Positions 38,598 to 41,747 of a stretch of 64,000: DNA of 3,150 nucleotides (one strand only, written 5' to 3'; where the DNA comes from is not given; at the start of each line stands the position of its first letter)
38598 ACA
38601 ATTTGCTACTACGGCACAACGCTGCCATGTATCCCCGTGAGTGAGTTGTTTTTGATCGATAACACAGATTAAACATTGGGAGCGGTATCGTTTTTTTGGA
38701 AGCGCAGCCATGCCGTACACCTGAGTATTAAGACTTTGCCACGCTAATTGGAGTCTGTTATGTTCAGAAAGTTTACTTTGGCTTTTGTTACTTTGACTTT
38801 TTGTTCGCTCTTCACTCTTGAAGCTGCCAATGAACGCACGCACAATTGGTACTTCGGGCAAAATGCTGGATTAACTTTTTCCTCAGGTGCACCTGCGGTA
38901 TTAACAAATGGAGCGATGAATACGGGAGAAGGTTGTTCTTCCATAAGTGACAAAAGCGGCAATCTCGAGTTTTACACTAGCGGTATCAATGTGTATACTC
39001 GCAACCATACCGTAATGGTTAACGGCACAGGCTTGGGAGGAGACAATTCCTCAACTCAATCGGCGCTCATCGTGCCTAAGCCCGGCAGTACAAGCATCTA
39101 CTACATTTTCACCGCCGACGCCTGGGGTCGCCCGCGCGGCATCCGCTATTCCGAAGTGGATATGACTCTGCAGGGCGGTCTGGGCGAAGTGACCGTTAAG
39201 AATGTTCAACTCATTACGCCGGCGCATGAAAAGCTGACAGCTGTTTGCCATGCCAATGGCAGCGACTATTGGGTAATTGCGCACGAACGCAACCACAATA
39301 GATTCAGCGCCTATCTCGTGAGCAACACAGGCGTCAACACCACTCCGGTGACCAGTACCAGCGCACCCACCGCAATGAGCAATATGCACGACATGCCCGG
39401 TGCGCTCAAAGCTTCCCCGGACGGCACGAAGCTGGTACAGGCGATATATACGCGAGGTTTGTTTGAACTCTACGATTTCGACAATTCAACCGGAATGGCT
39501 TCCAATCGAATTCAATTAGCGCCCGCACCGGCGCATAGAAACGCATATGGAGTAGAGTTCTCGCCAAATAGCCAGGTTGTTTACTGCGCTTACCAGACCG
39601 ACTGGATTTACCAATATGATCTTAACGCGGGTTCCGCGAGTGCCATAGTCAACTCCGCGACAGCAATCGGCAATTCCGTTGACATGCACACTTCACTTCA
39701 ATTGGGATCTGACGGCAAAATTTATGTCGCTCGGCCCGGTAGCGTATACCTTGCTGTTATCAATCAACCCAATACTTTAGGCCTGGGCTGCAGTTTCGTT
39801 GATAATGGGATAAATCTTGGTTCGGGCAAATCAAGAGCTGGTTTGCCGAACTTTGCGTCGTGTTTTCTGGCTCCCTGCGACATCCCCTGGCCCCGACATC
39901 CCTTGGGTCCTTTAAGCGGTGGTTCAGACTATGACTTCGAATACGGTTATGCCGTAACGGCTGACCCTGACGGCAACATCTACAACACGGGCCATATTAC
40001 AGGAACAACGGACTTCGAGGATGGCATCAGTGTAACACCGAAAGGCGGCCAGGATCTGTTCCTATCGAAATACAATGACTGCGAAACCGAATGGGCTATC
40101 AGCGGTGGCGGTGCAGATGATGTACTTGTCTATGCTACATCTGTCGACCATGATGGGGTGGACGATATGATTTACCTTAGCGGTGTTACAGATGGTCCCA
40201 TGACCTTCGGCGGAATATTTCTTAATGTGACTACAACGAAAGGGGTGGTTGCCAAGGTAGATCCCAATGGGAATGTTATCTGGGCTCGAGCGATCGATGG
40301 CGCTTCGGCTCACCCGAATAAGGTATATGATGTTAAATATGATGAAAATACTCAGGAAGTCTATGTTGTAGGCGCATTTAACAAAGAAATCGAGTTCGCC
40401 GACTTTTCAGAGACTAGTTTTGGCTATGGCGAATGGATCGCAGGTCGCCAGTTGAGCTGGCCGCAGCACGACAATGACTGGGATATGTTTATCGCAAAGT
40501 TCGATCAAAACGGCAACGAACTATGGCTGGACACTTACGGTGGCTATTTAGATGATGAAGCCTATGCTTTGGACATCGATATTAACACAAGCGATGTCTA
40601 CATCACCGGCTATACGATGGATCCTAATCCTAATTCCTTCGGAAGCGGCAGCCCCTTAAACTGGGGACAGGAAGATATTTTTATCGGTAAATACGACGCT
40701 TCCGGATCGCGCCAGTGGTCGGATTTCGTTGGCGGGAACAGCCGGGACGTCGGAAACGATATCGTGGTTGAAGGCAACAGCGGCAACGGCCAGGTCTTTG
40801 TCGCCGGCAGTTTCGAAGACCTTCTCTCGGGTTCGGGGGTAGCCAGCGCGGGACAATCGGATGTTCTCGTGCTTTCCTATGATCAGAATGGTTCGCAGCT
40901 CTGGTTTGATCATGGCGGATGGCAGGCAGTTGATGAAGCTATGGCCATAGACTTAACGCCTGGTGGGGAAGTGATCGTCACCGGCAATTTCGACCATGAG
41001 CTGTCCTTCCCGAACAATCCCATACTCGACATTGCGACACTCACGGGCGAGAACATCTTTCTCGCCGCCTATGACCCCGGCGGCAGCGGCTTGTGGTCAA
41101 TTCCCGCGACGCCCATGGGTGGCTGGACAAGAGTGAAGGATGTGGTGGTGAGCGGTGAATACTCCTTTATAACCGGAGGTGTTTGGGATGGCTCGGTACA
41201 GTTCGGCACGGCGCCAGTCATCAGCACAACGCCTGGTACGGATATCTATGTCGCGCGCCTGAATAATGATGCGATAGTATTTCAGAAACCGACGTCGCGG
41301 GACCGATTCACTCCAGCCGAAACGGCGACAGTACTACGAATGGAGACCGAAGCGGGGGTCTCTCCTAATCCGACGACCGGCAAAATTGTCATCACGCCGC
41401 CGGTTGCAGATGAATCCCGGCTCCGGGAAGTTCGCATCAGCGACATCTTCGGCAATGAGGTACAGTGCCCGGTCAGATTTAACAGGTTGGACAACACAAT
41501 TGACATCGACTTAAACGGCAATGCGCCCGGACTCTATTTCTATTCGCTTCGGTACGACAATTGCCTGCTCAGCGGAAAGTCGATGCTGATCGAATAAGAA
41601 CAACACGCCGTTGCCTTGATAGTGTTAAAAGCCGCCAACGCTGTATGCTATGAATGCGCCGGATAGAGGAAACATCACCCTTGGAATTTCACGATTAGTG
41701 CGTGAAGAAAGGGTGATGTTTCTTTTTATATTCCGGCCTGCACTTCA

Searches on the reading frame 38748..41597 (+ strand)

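Call 76: search_protein_families(library=pfam, proteins=[window:38748-41597:+], max_evalue=0.0001)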
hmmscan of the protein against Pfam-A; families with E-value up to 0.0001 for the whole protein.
window:38748-41597:+ (949 aa): 1 family
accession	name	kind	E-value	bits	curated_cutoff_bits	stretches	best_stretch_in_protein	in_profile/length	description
PF18962.6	Por_Secre_tail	-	1.1e-05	26.1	27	1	872-938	2-66/75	Secretion system C-terminal sorting domain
